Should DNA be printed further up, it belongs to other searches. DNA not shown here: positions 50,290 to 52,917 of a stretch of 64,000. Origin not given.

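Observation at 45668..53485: Uncharacterised eliminase-type glycyl radical enzyme embedded in a mannoside-catabolism operon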

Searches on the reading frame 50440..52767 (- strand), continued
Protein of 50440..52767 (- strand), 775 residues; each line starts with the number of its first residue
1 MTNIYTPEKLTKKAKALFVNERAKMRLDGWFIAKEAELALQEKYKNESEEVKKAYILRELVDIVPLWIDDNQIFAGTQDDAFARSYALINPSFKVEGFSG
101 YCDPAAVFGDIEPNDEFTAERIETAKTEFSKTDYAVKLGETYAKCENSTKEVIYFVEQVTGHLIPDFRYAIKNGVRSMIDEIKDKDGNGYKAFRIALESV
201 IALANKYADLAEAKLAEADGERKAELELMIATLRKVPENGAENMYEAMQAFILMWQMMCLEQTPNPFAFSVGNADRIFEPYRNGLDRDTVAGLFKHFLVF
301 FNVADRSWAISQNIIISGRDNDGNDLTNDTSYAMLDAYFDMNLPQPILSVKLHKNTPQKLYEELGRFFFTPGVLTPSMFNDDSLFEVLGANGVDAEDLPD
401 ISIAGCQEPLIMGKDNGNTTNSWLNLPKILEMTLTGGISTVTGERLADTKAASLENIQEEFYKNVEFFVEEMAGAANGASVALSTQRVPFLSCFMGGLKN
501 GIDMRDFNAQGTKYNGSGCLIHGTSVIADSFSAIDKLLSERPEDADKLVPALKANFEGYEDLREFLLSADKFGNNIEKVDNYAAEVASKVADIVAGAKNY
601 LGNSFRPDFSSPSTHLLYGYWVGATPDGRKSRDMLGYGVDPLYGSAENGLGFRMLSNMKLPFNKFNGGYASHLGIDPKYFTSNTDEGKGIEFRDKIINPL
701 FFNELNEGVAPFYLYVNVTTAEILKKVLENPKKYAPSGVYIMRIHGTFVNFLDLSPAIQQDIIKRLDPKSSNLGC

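Call 8: find_homologous_proteins(query=window:50440-52767:-, max_evalue=1e-20)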
Query window:50440-52767:- (775 aa): 3417 proteins with E <= 1e-20 among 8000 candidates; the best 120 are listed.
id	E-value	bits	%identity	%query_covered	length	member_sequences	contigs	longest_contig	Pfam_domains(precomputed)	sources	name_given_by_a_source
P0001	0.0e+0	1764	99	100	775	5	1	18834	PF02901.21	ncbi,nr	ncbi:MAG: hypothetical protein J6L62_08945 [Clostridia bacterium]|nr:hypothetical protein [Clostridi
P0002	0.0e+0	1719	97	100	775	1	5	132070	PF02901.21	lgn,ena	-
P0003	0.0e+0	1715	96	100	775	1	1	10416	PF02901.21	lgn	-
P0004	0.0e+0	1708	96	100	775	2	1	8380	PF02901.21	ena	-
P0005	0.0e+0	1708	96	100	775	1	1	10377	PF02901.21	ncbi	-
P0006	0.0e+0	1704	96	100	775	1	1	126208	PF02901.21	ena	-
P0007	0.0e+0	1703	96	100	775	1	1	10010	PF02901.21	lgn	-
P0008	0.0e+0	1700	96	100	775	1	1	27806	PF02901.21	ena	-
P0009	0.0e+0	1699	96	100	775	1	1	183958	PF02901.21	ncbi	-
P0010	0.0e+0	1698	96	100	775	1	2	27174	PF02901.21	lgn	-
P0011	0.0e+0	1698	95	100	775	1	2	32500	PF02901.21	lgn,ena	-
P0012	0.0e+0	1698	96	100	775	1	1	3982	PF02901.21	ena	-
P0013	0.0e+0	1697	95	100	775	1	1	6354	PF02901.21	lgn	-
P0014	0.0e+0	1696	96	100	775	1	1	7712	PF02901.21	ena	-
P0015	0.0e+0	1696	95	100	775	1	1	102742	PF02901.21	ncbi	-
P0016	0.0e+0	1695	96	100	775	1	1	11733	PF02901.21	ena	-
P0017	0.0e+0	1694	96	100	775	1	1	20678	PF02901.21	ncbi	-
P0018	0.0e+0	1693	96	100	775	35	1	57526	PF02901.21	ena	-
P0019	0.0e+0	1693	96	100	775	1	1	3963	PF02901.21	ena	-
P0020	0.0e+0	1692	95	100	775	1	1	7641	PF02901.21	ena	-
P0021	0.0e+0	1692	95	100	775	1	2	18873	PF02901.21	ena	-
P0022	0.0e+0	1692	95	100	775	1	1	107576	PF02901.21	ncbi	-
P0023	0.0e+0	1691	96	100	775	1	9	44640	PF02901.21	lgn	-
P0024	0.0e+0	1689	95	100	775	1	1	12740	PF02901.21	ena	-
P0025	0.0e+0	1689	95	100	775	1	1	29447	PF02901.21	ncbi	-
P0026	0.0e+0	1687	95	100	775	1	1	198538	PF02901.21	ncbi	-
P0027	0.0e+0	1686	95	100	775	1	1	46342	PF02901.21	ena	-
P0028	0.0e+0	1685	95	100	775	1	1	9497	PF02901.21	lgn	-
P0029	0.0e+0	1682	95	100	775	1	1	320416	PF02901.21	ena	-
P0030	0.0e+0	1678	95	100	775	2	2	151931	PF02901.21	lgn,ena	-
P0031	0.0e+0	1676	94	100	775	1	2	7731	PF02901.21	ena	-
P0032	0.0e+0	1662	94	100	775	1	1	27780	PF02901.21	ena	-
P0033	0.0e+0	1655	93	100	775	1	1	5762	PF02901.21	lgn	-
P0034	0.0e+0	1652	93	100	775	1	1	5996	PF02901.21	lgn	-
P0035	0.0e+0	1638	92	100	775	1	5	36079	PF02901.21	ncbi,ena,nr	ncbi:MAG: hypothetical protein IKT61_02805 [Clostridia bacterium]|nr:hypothetical protein [Clostridi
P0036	0.0e+0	1633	92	100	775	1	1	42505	PF02901.21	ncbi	-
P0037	0.0e+0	1625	91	100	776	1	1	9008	PF02901.21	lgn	-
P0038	0.0e+0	1617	91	100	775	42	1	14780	PF02901.21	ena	-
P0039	0.0e+0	1596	90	100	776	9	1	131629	PF02901.21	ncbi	-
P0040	0.0e+0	1573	88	99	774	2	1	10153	PF02901.21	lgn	-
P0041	0.0e+0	1549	87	100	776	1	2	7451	PF02901.21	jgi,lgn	jgi:pyruvate-formate lyase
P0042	0.0e+0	1545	87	99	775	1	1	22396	PF02901.21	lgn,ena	-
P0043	0.0e+0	1541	87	99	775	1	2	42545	PF02901.21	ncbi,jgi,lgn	-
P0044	0.0e+0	1529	85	100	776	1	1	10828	PF02901.21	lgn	-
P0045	0.0e+0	1526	86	100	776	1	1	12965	PF02901.21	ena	-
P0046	0.0e+0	1517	85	100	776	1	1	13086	PF02901.21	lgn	-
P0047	0.0e+0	1512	85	99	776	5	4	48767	PF02901.21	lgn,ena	-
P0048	0.0e+0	1446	80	100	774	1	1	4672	PF02901.21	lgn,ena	-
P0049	0.0e+0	1444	80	100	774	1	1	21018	PF02901.21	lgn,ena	-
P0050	0.0e+0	1441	80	100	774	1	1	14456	PF02901.21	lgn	-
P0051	0.0e+0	1438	80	100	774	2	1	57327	PF02901.21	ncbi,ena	-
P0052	0.0e+0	1438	80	100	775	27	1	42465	PF02901.21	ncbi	-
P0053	0.0e+0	1437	80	100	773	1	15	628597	PF02901.21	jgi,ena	-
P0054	0.0e+0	1436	80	100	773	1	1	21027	PF02901.21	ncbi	-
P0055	0.0e+0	1436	80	99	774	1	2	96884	PF02901.21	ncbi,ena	-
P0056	0.0e+0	1435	80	99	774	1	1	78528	PF02901.21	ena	-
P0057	0.0e+0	1435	80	100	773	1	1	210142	PF02901.21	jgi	-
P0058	0.0e+0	1434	80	99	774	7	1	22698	PF02901.21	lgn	-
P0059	0.0e+0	1433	81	100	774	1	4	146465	PF02901.21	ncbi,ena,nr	ncbi:MAG: hypothetical protein IJD49_02355 [Clostridia bacterium]|nr:hypothetical protein [Clostridi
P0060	0.0e+0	1431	80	100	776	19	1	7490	PF02901.21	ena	-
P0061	0.0e+0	1431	80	100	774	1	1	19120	PF02901.21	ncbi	-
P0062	0.0e+0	1431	79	100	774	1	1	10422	PF02901.21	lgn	-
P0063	0.0e+0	1431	80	100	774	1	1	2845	PF02901.21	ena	-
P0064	0.0e+0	1431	80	100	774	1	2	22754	PF02901.21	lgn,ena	-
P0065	0.0e+0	1431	80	100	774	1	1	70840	PF02901.21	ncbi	-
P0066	0.0e+0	1430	79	100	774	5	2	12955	PF02901.21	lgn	-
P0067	0.0e+0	1430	80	100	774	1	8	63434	PF02901.21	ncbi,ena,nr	ncbi:MAG: hypothetical protein IJO03_08025 [Clostridia bacterium]|nr:hypothetical protein [Clostridi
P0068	0.0e+0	1430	80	100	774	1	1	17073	PF02901.21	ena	-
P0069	0.0e+0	1429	80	100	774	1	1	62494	PF02901.21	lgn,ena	-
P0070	0.0e+0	1429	80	100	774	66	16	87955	PF02901.21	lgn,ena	-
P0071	0.0e+0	1429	79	100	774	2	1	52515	PF02901.21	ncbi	-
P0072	0.0e+0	1427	80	100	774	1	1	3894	PF02901.21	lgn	-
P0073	0.0e+0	1427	80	100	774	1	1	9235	PF02901.21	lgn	-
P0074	0.0e+0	1426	79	100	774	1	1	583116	PF02901.21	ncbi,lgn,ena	-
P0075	0.0e+0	1426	80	100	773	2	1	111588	PF02901.21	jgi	-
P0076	0.0e+0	1426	79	100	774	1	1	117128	PF02901.21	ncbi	-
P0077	0.0e+0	1426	80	100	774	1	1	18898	PF02901.21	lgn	-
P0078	0.0e+0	1425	80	100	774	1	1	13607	PF02901.21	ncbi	-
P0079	0.0e+0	1425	80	99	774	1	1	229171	PF02901.21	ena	-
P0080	0.0e+0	1425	80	100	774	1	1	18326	PF02901.21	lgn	-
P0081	0.0e+0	1425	79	100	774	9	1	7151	PF02901.21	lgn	-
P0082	0.0e+0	1424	80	100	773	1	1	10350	PF02901.21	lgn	-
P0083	0.0e+0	1424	79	100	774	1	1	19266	PF02901.21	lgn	-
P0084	0.0e+0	1424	79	100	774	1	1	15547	PF02901.21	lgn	-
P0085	0.0e+0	1424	80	100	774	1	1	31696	PF02901.21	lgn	-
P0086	0.0e+0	1423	79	100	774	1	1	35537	PF02901.21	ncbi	-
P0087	0.0e+0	1423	79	100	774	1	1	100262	PF02901.21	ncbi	-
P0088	0.0e+0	1423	80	100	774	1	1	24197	PF02901.21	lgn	-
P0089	0.0e+0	1422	96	83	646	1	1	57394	PF02901.21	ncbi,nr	ncbi:MAG: pyruvate formate lyase family protein, partial [Clostridia bacterium]|nr:pyruvate formate 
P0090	0.0e+0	1422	79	100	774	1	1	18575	PF02901.21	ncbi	-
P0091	0.0e+0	1422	80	100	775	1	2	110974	PF02901.21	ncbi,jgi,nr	ncbi:MAG: hypothetical protein E7547_01500 [Ruminococcaceae bacterium]|nr:hypothetical protein [Osci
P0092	0.0e+0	1422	80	100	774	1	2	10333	PF02901.21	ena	-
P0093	0.0e+0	1422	80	100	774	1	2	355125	PF02901.21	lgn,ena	-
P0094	0.0e+0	1422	79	100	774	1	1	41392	PF02901.21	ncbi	-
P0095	0.0e+0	1422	80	100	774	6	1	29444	PF02901.21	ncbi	-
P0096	0.0e+0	1422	80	100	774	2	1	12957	PF02901.21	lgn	-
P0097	0.0e+0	1421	80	100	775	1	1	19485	PF02901.21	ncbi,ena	-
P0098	0.0e+0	1421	80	100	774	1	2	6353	PF02901.21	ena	-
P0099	0.0e+0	1421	79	100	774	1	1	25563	PF02901.21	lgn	-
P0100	0.0e+0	1421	80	100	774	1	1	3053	PF02901.21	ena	-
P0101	0.0e+0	1421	79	100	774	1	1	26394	PF02901.21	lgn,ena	-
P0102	0.0e+0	1421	80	100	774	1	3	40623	PF02901.21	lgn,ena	-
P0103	0.0e+0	1420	79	100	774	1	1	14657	PF02901.21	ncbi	-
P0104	0.0e+0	1420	79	100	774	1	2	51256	PF02901.21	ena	-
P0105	0.0e+0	1420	79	100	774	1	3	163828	PF02901.21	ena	-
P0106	0.0e+0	1420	80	100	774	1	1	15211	PF02901.21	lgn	-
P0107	0.0e+0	1420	80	100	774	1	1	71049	PF02901.21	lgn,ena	-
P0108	0.0e+0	1419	79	100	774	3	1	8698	PF02901.21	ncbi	-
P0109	0.0e+0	1419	80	100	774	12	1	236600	PF02901.21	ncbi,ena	-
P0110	0.0e+0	1419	79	100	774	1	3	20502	PF02901.21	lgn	-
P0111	0.0e+0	1419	79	100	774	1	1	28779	PF02901.21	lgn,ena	-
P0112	0.0e+0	1419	79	100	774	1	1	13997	PF02901.21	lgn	-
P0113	0.0e+0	1419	80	100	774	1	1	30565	PF02901.21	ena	-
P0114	0.0e+0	1419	79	99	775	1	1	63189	PF02901.21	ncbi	-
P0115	0.0e+0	1418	79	100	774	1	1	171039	PF02901.21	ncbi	-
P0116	0.0e+0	1418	80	100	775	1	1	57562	PF02901.21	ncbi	-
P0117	0.0e+0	1418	80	100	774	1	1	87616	PF02901.21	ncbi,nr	ncbi:MAG: pyruvate formate lyase family protein [Acutalibacteraceae bacterium]|nr:pyruvate formate l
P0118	0.0e+0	1418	80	100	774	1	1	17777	PF02901.21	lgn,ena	-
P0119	0.0e+0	1418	79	100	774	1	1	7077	PF02901.21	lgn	-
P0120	0.0e+0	1418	79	100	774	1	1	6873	PF02901.21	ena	-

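Call 17: find_encoding_contigs(protein=P0053, flank=10000, max_places=3)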
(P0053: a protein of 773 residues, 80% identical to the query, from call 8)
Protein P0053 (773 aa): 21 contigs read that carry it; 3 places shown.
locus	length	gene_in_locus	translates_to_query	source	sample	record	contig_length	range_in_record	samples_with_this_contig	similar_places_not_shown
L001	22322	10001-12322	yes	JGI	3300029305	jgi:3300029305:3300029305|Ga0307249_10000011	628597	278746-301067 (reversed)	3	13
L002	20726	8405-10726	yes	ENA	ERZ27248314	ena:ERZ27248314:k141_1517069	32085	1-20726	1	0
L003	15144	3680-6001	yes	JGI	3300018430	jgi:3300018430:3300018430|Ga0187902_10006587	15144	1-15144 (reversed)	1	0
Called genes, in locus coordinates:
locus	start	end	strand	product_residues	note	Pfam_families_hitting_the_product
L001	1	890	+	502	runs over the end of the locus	PF00478:IMPDH, PF00571:CBS (faint)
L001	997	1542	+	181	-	PF01381:HTH_3, PF12844:HTH_19, PF13443:HTH_26 (faint)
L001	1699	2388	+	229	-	PF01909:NTP_transf_2 (weak), PF18765:Polbeta (weak)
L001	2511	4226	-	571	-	PF00587:tRNA-synt_2b, PF04073:tRNA_edit, PF03129:HGTP_anticodon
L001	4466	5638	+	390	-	PF01073:3Beta_HSD, PF01370:Epimerase, PF02719:Polysacc_synt_2, PF04321:RmlD_sub_bind, PF05368:NmrA (weak), PF13460:NAD_binding_10, PF16363:GDP_Man_Dehyd, PF07993:NAD_binding_4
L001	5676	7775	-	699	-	-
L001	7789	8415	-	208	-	-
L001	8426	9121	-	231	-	PF03099:BPL_LplA_LipB, PF02237:BPL_C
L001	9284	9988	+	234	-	PF13353:Fer4_12, PF04055:Radical_SAM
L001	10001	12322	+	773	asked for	PF02901:PFL-like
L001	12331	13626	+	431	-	PF00370:FGGY_N, PF02782:FGGY_C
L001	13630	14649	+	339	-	PF07883:Cupin_2 (faint)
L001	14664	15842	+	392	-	PF01613:Flavin_Reduct, PF23458:DUF7130 (faint), PF21349:RUBY_RBDX, PF23455:DUF7129 (faint), PF00210:Ferritin (faint), PF02915:Rubrerythrin, PF21349:RUBY_RBDX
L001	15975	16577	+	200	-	PF00160:Pro_isomerase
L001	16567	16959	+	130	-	PF02556:SecB (weak)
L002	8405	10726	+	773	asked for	PF02901:PFL-like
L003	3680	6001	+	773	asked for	PF02901:PFL-like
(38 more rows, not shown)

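Call 18: find_encoding_contigs(protein=P0047, flank=8000, max_places=2)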
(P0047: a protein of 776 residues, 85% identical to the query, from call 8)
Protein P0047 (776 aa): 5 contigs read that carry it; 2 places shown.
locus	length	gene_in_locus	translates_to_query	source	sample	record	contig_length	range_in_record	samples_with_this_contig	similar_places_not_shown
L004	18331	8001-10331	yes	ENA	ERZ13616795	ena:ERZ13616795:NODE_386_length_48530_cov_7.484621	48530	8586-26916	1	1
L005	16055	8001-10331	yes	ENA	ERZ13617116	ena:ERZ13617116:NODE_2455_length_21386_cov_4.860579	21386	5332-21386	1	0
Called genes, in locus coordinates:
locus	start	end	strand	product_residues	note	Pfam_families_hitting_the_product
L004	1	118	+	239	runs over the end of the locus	PF18013:Phage_lysozyme2, PF00404:Dockerin_1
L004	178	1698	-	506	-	-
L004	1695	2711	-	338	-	PF00535:Glycos_transf_2, PF10111:Glyco_tranf_2_2, PF13641:Glyco_tranf_2_3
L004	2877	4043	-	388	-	PF00202:Aminotran_3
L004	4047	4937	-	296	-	PF00696:AA_kinase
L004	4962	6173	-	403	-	PF01960:ArgJ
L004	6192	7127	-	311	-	PF01118:Semialdhyde_dh, PF22698:Semialdhyde_dhC_1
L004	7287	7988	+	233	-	PF13353:Fer4_12, PF04055:Radical_SAM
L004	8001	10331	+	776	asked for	PF02901:PFL-like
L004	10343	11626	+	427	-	PF00370:FGGY_N, PF02782:FGGY_C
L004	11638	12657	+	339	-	PF07883:Cupin_2 (faint), PF21621:MPI_cupin_dom (weak)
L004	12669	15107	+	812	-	PF01074:Glyco_hydro_38N, PF09261:Alpha-mann_mid, PF07748:Glyco_hydro_38C, PF17677:Glyco_hydro38C2 (faint)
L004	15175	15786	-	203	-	PF04055:Radical_SAM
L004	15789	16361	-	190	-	PF07155:ECF-ribofla_trS, PF12822:ECF_trnsprt (weak)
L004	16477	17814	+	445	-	PF00392:GntR, PF00155:Aminotran_1_2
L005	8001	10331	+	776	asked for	PF02901:PFL-like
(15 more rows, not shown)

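Call 19: find_encoding_contigs(protein=P0074, flank=8000, max_places=2)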
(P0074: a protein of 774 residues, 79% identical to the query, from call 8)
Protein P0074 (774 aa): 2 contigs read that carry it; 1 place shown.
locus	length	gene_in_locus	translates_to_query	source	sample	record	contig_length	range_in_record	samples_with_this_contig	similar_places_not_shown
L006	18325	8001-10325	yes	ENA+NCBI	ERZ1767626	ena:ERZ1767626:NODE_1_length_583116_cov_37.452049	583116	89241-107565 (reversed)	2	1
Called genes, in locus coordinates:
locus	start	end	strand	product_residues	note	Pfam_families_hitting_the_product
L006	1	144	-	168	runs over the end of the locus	PF03591:AzlC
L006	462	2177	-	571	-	PF00587:tRNA-synt_2b, PF04073:tRNA_edit, PF03129:HGTP_anticodon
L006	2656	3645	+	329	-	PF01073:3Beta_HSD, PF01370:Epimerase, PF02719:Polysacc_synt_2, PF04321:RmlD_sub_bind, PF05368:NmrA, PF13460:NAD_binding_10, PF16363:GDP_Man_Dehyd, PF07993:NAD_binding_4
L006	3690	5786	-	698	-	-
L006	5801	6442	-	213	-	-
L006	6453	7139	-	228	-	PF03099:BPL_LplA_LipB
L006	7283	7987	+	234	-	PF13353:Fer4_12, PF04055:Radical_SAM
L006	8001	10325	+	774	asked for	PF02901:PFL-like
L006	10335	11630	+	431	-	PF00370:FGGY_N, PF02782:FGGY_C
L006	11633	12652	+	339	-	PF07883:Cupin_2 (faint), PF21621:MPI_cupin_dom (faint)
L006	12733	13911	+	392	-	PF01613:Flavin_Reduct, PF23458:DUF7130 (faint), PF23455:DUF7129 (faint), PF21349:RUBY_RBDX, PF00210:Ferritin (faint), PF02915:Rubrerythrin, PF21349:RUBY_RBDX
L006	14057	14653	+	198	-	PF00160:Pro_isomerase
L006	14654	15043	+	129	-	PF02556:SecB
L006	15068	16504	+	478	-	-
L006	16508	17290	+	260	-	PF01925:TauE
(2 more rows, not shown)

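Call 31: search_protein_representatives(protein=window:50440-52767:-)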
Query: 775 residues. Proteins with E-value up to 0.001 (for the whole library): 3403; up to 1e-10: 2154; up to 1e-30: 621. The best 150 are listed.
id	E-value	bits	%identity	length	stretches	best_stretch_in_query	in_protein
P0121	0.0e+00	1086.4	63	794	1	4-772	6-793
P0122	7.5e-271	917.0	54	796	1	3-767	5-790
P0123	7.5e-225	764.9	59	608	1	4-577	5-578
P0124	9.8e-218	741.4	67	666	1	284-772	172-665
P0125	1.0e-192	658.6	56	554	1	223-766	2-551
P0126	6.8e-191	652.6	45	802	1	4-770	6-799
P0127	4.4e-153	527.6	48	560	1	20-546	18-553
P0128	2.1e-136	472.4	67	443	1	466-772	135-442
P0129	8.8e-132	457.2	38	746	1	6-753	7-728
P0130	8.2e-129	447.4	57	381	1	6-369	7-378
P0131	4.9e-128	444.8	68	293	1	495-773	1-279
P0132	2.1e-122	426.2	37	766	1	15-767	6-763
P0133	6.5e-117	408.0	52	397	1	393-773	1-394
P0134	1.3e-112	393.8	62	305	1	9-304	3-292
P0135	5.7e-110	385.1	64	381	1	291-565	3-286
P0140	1.5e-93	330.8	35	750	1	27-767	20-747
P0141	3.0e-91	323.2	32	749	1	27-766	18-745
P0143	1.0e-85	304.9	31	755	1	23-765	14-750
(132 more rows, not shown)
